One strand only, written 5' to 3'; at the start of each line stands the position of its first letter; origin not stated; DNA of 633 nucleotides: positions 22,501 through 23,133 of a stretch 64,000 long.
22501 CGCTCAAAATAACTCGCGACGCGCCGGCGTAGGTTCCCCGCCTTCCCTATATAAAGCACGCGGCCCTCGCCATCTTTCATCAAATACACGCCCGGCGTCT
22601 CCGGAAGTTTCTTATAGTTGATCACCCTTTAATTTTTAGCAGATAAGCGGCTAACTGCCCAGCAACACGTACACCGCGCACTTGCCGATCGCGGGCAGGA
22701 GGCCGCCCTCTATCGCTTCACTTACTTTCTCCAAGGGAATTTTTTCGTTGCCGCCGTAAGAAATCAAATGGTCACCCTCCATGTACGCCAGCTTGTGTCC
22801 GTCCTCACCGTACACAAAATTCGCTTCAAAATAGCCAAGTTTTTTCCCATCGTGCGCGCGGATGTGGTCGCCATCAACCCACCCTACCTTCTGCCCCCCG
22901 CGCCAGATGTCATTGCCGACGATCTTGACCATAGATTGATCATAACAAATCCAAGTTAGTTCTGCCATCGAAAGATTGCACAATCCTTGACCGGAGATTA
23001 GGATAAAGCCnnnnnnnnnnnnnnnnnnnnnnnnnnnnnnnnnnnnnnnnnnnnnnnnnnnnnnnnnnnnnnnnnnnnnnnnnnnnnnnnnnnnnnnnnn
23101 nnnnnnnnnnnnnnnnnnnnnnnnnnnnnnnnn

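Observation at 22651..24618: Insertion between uvrC and uvrA: small MORN-like repeat protein plus coiled-coil HExxH protein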

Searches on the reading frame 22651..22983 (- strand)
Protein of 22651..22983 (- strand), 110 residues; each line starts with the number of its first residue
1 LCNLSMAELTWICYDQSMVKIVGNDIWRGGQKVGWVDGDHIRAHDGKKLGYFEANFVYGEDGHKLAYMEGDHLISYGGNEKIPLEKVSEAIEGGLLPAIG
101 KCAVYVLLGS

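Call 3: search_protein_families(library=pfam, proteins=[window:22651-22983:-], max_evalue=1)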
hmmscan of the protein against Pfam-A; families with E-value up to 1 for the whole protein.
window:22651-22983:- (110 aa): 2 families
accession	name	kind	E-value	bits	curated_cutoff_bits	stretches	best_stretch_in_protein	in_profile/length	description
PF21784.3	Bflower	-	0.00014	22.7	25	1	29-71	7-50/116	4-fold beta flower protein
PF21785.3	Bflower_2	-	0.00023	21.4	38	1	29-74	24-69/112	5-fold beta-flower protein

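Call 4: search_protein_families(library=ncbifam, proteins=[window:22651-22983:-], max_evalue=1)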
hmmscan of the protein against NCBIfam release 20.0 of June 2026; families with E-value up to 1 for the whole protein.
window:22651-22983:- (110 aa): 0 families

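Call 8: find_homologous_proteins(query=window:22651-22983:-, max_evalue=0.001)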
Query window:22651-22983:- (110 aa): 43 proteins with E <= 0.001 among 43 candidates.
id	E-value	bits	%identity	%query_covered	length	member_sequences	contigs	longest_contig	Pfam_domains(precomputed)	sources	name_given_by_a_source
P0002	2.6e-48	181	85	85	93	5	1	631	PF21785.4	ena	-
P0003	8.7e-46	173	80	85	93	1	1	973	-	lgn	-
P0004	1.9e-45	172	80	85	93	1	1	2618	-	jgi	jgi:hypothetical protein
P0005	2.2e-45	172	77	85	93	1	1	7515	-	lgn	-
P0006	1.5e-44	169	80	85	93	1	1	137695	-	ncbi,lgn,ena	-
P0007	2.0e-44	168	78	84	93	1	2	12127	-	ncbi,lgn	-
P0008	1.8e-43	165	75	85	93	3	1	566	-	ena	-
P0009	2.2e-41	159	74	85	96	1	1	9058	-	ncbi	-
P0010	3.0e-41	158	72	85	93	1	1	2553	-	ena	-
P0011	4.7e-41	158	66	90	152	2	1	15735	PF21785.4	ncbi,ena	-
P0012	2.1e-40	156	72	85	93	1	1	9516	-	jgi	jgi:hypothetical protein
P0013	3.4e-40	155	74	84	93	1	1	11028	-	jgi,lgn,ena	-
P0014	5.6e-40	154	74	84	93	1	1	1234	-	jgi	jgi:hypothetical protein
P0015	7.3e-40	154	73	84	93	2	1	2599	-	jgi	jgi:hypothetical protein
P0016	8.0e-40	154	72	85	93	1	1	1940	PF21784.4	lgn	-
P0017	4.1e-39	151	76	81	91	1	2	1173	PF21784.4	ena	-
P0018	2.9e-38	149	68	85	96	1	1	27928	-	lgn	-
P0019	2.0e-37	146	69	85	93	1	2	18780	PF21784.4,PF21785.4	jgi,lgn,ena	-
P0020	6.4e-37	144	61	90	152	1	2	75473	PF21785.4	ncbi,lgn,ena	-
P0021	7.0e-37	144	63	93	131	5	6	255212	PF21784.4,PF21785.4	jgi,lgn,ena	jgi:hypothetical protein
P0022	7.0e-37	144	72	83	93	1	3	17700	PF21784.4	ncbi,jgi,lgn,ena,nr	ncbi:MAG TPA: hypothetical protein VNG29_02675 [Candidatus Paceibacterota bacterium]|nr:hypothetical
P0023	1.5e-36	143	64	88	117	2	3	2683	PF21784.4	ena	-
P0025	1.1e-35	140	67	85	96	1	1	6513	PF21785.4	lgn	-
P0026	1.9e-35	139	63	85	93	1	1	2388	PF21784.4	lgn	-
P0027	1.9e-35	139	65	85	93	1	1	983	PF21784.4,PF21785.4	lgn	-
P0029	4.3e-35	138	65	84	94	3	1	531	PF21784.4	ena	-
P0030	4.6e-35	138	68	83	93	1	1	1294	PF21785.4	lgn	-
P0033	1.4e-33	133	64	88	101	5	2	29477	PF21784.4,PF21785.4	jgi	jgi:hypothetical protein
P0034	1.3e-32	130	63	85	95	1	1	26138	PF21784.4,PF21785.4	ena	-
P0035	1.4e-32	130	61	84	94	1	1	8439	PF21784.4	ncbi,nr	ncbi:MAG: hypothetical protein Q8P49_01385 [Candidatus Liptonbacteria bacterium]|nr:hypothetical pro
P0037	1.7e-32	130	62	84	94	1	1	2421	PF21784.4,PF21785.4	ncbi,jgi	jgi:hypothetical protein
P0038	1.7e-32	130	63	85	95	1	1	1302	PF21784.4,PF21785.4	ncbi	-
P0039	6.3e-31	125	61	85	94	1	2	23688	PF21785.4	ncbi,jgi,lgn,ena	jgi:hypothetical protein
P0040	2.7e-30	123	59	85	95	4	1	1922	PF21784.4,PF21785.4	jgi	jgi:hypothetical protein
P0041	1.0e-29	121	56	85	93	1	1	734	PF21784.4,PF21785.4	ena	-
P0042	7.2e-26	109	55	85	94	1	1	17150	PF21784.4,PF21785.4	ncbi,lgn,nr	ncbi:MAG: hypothetical protein Q8Q37_01005 [bacterium]|nr:hypothetical protein [bacterium]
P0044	5.9e-24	102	58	84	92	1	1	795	PF21784.4,PF21785.4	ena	-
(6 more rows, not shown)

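Call 9: find_encoding_contigs(protein=P0006, flank=8000, max_places=2)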
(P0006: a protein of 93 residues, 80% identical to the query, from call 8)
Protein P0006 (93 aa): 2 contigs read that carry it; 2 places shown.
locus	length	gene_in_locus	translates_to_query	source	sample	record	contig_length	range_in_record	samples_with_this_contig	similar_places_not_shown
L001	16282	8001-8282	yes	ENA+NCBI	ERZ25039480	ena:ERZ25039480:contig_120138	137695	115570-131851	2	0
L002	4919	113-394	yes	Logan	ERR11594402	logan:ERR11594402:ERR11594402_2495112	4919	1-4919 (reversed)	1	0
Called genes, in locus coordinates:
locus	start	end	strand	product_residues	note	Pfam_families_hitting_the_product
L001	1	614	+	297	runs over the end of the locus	PF18915:DUF5667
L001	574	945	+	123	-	PF01588:tRNA_bind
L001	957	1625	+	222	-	PF00254:FKBP_C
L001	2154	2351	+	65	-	PF00072:Response_reg (weak)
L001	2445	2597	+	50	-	PF00486:Trans_reg_C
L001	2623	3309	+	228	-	PF00730:HhH-GPD, PF00633:HHH (weak)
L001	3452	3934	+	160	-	PF04851:ResIII (weak)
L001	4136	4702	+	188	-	PF27431:UvrB_3rd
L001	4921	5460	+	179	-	PF00271:Helicase_C, PF12344:UvrB, PF02151:UVR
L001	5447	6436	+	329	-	-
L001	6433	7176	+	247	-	PF00005:ABC_tran (faint), PF02463:SMC_N (faint)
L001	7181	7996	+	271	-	-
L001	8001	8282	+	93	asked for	-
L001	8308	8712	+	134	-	PF01541:GIY-YIG (weak)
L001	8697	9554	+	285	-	PF27096:UvrC_M (weak), PF02151:UVR, PF08459:UvrC_RNaseH_dom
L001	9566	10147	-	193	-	-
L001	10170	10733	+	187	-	PF01300:Sua5_yciO_yrdC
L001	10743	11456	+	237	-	PF01565:FAD_binding_4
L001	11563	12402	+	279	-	PF02913:FAD-oxidase_C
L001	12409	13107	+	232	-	PF12705:PDDEXK_1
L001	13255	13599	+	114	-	-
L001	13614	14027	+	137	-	PF01161:PBP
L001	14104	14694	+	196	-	PF04542:Sigma70_r2, PF08281:Sigma70_r4_2, PF04545:Sigma70_r4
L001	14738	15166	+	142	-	-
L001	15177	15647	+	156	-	-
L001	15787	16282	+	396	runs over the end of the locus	PF25917:BSH_RND (weak)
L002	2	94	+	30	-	?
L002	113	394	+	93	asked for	-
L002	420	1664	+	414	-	PF01541:GIY-YIG (weak), PF27096:UvrC_M, PF02151:UVR, PF08459:UvrC_RNaseH_dom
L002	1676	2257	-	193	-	-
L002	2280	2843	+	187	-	PF01300:Sua5_yciO_yrdC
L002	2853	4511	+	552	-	PF01565:FAD_binding_4, PF02913:FAD-oxidase_C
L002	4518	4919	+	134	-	?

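Call 10: find_encoding_contigs(protein=P0021, flank=8000, max_places=2)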
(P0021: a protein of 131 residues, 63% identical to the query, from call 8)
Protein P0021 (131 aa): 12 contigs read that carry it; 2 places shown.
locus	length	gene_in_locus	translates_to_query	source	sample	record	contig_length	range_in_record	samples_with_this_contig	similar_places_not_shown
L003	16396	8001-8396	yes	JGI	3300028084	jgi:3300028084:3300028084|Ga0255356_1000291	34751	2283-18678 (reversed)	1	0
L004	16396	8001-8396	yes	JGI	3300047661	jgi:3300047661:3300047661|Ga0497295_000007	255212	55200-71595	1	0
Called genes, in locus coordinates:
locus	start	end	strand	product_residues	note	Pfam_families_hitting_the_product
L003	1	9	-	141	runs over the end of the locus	PF00072:Response_reg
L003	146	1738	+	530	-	-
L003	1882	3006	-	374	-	-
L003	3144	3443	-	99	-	-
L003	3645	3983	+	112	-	-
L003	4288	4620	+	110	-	-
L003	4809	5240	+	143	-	-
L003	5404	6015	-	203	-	-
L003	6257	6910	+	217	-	-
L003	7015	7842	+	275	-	-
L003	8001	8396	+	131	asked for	PF21784:Bflower (faint), PF21785:Bflower_2 (weak)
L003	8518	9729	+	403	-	PF01541:GIY-YIG (weak), PF27096:UvrC_M, PF02151:UVR (weak), PF08459:UvrC_RNaseH_dom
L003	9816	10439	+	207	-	PF01300:Sua5_yciO_yrdC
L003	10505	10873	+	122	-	PF13240:Zn_Ribbon_1 (weak)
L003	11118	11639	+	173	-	PF00466:Ribosomal_L10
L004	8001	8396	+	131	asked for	PF21784:Bflower (faint), PF21785:Bflower_2 (weak)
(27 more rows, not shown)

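Call 11: find_encoding_contigs(protein=P0020, flank=8000, max_places=2)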
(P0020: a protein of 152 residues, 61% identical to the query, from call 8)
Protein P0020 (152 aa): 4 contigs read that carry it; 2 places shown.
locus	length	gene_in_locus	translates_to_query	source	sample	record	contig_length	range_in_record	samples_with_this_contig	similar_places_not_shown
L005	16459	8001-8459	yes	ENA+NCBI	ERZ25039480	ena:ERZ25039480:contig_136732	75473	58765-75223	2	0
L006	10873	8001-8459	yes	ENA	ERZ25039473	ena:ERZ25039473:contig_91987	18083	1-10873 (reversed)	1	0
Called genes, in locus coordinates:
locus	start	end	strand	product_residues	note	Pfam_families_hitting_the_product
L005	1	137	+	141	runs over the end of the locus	PF02130:YbeY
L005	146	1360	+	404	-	PF11104:PilM_2 (faint), PF02491:SHS2_FTSA, PF06723:MreB_Mbl, PF14450:FtsA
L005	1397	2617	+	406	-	PF00091:Tubulin, PF12327:FtsZ_C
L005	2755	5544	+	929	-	PF08471:Ribonuc_red_2_N, PF02867:Ribonuc_red_lgC, PF12637:TSCPD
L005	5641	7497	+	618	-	PF00122:E1-E2_ATPase, PF00702:Hydrolase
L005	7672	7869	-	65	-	PF00313:CSD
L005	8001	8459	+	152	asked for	PF21785:Bflower_2 (weak)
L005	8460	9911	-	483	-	PF02463:SMC_N (faint), PF03193:RsgA_GTPase (faint), PF00005:ABC_tran, PF13191:AAA_16 (faint), PF13476:AAA_23 (faint), PF13555:AAA_29 (faint), PF13304:AAA_21 (weak), PF00005:ABC_tran, +1 more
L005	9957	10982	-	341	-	PF01594:AI-2E_transport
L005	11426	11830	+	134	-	-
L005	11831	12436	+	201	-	PF09335:VTT_dom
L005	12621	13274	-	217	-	PF14023:Bestrophin-like (faint)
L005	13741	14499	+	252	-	-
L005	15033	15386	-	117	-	PF22296:bAvd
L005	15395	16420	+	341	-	PF00078:RVT_1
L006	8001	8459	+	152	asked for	PF21785:Bflower_2 (weak)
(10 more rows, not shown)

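Call 46: find_encoding_contigs(protein=P0022, flank=6000, max_places=1)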
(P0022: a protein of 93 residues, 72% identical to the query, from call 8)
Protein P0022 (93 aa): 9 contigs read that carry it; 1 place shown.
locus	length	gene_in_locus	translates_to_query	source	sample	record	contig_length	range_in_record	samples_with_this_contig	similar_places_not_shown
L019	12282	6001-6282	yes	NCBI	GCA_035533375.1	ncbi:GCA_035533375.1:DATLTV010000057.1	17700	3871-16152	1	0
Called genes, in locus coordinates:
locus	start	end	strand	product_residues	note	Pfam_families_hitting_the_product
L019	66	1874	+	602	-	PF00664:ABC_membrane, PF00005:ABC_tran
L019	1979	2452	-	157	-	-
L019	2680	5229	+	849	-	PF00005:ABC_tran (faint), PF02463:SMC_N (faint), PF13304:AAA_21 (faint), PF13555:AAA_29 (faint), PF20703:nSTAND1 (faint), PF17760:UvrA_inter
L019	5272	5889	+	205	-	-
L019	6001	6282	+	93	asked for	PF21784:Bflower (faint)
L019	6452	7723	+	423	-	PF01541:GIY-YIG, PF27096:UvrC_M, PF08459:UvrC_RNaseH_dom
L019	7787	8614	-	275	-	-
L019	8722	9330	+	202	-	PF01300:Sua5_yciO_yrdC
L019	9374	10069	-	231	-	PF00106:adh_short, PF01370:Epimerase (weak), PF08659:KR, PF13561:adh_short_C2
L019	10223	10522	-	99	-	-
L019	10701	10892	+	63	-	-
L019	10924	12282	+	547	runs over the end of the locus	PF01565:FAD_binding_4, PF02913:FAD-oxidase_C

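Call 47: find_encoding_contigs(protein=P0042, flank=6000, max_places=1)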
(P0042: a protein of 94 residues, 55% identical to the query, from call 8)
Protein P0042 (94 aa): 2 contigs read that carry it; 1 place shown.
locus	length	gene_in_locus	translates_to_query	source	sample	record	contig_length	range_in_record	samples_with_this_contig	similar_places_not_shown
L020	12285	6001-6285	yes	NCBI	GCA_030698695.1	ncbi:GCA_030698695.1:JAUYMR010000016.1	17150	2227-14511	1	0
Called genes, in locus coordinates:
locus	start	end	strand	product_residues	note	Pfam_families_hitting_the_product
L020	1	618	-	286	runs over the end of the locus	-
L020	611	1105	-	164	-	-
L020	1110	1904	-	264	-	PF11139:SfLAP (weak)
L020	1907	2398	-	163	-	PF07610:DUF1573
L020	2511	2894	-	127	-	-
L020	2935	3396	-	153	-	PF00583:Acetyltransf_1, PF13673:Acetyltransf_10, PF13508:Acetyltransf_7, PF08445:FR47 (weak)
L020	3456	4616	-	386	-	PF01370:Epimerase (weak), PF03435:Sacchrp_dh_NADP, PF16653:Sacchrp_dh_C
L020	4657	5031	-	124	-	PF01641:SelR, PF24046:At4g08330 (faint)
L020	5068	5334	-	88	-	PF25212:HVO_A0114, PF01022:HTH_5 (weak), PF12840:HTH_20 (weak), PF13463:HTH_27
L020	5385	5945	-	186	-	PF01625:PMSR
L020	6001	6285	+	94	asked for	PF21785:Bflower_2 (weak), PF21784:Bflower (weak)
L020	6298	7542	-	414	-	PF12704:MacB_PCD, PF02687:FtsX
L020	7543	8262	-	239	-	PF02463:SMC_N (faint), PF00005:ABC_tran, PF13304:AAA_21 (faint)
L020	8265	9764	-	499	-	PF25973:BSH_CzcB (faint), PF25989:YknX_C (weak)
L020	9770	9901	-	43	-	-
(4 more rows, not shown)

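Call 54: search_protein_families(library=padloc, proteins=[window:22651-22932:-], max_evalue=0.1)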
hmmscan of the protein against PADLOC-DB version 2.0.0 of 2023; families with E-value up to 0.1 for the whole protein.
window:22651-22932:- (93 aa): 0 families

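Call 55: search_protein_families(library=phrogs, proteins=[window:22651-22932:-], max_evalue=0.1)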
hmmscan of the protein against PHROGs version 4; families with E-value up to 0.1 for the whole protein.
window:22651-22932:- (93 aa): 0 families

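Call 63: find_encoding_contigs(protein=P0018, flank=4000, max_places=1)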
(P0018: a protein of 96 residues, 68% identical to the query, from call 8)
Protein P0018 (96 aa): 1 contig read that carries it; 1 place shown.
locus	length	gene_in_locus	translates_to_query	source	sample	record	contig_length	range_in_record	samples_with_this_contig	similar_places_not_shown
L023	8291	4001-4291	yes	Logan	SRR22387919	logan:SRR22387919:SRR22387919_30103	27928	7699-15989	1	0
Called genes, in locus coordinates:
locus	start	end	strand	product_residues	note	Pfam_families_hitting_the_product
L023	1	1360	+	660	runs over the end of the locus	PF00664:ABC_membrane, PF00005:ABC_tran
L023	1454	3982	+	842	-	PF00005:ABC_tran (faint), PF02463:SMC_N (faint), PF13191:AAA_16 (faint), PF13555:AAA_29 (faint), PF20703:nSTAND1 (faint), PF13304:AAA_21 (faint), PF17760:UvrA_inter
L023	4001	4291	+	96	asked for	-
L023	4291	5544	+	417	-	PF01541:GIY-YIG (weak), PF27096:UvrC_M, PF02151:UVR, PF08459:UvrC_RNaseH_dom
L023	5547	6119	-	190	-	-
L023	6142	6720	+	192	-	PF01300:Sua5_yciO_yrdC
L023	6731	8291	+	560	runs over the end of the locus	PF01565:FAD_binding_4, PF02913:FAD-oxidase_C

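Call 64: find_encoding_contigs(protein=P0033, flank=4000, max_places=1)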
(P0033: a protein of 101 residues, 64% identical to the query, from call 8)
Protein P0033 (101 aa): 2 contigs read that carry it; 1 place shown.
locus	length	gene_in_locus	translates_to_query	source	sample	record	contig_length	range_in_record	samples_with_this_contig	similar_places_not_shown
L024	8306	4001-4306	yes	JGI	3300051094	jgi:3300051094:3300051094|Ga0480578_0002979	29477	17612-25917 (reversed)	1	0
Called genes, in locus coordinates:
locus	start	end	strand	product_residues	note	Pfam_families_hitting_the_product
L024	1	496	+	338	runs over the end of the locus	PF02518:HATPase_c (weak), PF14213:DUF4325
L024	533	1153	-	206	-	-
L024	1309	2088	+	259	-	PF03734:YkuD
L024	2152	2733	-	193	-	-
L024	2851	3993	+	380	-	PF00817:IMS, PF11799:IMS_C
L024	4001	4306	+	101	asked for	PF21785:Bflower_2 (weak), PF21784:Bflower (weak)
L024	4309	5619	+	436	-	PF01541:GIY-YIG (faint), PF27096:UvrC_M, PF02151:UVR, PF08459:UvrC_RNaseH_dom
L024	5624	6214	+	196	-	PF01300:Sua5_yciO_yrdC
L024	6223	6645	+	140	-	PF13240:Zn_Ribbon_1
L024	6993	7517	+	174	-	PF00466:Ribosomal_L10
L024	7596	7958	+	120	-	PF16320:Ribosomal_L12_N, PF00542:Ribosomal_L12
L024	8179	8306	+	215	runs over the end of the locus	-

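Call 65: find_encoding_contigs(protein=P0039, flank=4000, max_places=1)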
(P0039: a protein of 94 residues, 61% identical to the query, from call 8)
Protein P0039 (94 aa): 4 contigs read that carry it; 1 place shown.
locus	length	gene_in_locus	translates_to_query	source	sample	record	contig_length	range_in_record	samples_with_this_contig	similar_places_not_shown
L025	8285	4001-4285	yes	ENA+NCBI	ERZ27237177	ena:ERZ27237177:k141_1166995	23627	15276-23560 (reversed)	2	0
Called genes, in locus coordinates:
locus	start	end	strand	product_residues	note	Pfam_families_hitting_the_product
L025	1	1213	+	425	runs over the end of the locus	?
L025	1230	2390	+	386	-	PF18895:T4SS_pilin (weak)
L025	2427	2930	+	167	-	PF18895:T4SS_pilin (weak)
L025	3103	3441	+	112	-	PF18895:T4SS_pilin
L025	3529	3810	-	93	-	PF01541:GIY-YIG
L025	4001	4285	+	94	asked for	PF21785:Bflower_2 (weak)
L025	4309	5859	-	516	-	PF13541:ChlI, PF00493:MCM (faint), PF01078:Mg_chelatase, PF07728:AAA_5 (weak), PF13335:Mg_chelatase_C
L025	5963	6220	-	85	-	-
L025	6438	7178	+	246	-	-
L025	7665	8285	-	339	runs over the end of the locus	PF01476:LysM, PF23473:LysM3_LYK4_5 (faint), PF23577:LysM_RLK (faint), PF01476:LysM, PF01551:Peptidase_M23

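Call 78: search_protein_families(library=pfam, proteins=[L019:5272-5889:+, L001:9566-10147:-, L019:7787-8614:-], max_evalue=0.001)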
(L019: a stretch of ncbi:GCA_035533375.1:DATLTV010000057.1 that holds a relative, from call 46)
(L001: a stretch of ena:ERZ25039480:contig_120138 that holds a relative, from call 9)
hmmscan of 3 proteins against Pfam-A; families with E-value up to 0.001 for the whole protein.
L019:5272-5889:+ (205 aa): 0 families

L001:9566-10147:- (193 aa): 0 families

L019:7787-8614:- (275 aa): 1 family
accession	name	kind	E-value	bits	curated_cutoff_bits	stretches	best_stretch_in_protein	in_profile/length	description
PF13473.12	Cupredoxin_1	-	6e-05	23.4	27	1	191-247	19-78/104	Cupredoxin-like domain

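Call 90: search_protein_families(library=pfam, alignment_id=A4, max_evalue=0.001)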
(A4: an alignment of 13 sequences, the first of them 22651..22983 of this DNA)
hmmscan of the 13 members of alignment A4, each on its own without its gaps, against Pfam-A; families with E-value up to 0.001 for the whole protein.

A. member 1, window:22651-22983:- (110 aa): 2 families
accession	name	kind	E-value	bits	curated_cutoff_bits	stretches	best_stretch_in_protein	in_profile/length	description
PF21784.3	Bflower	-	0.00014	22.7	25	1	29-71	7-50/116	4-fold beta flower protein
PF21785.3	Bflower_2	-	0.00023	21.4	38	1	29-74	24-69/112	5-fold beta-flower protein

B. families by the number of members that match (of 13 scanned): 2 families
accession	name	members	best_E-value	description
PF21785.3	Bflower_2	13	7e-08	5-fold beta-flower protein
PF21784.3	Bflower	12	2.5e-09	4-fold beta flower protein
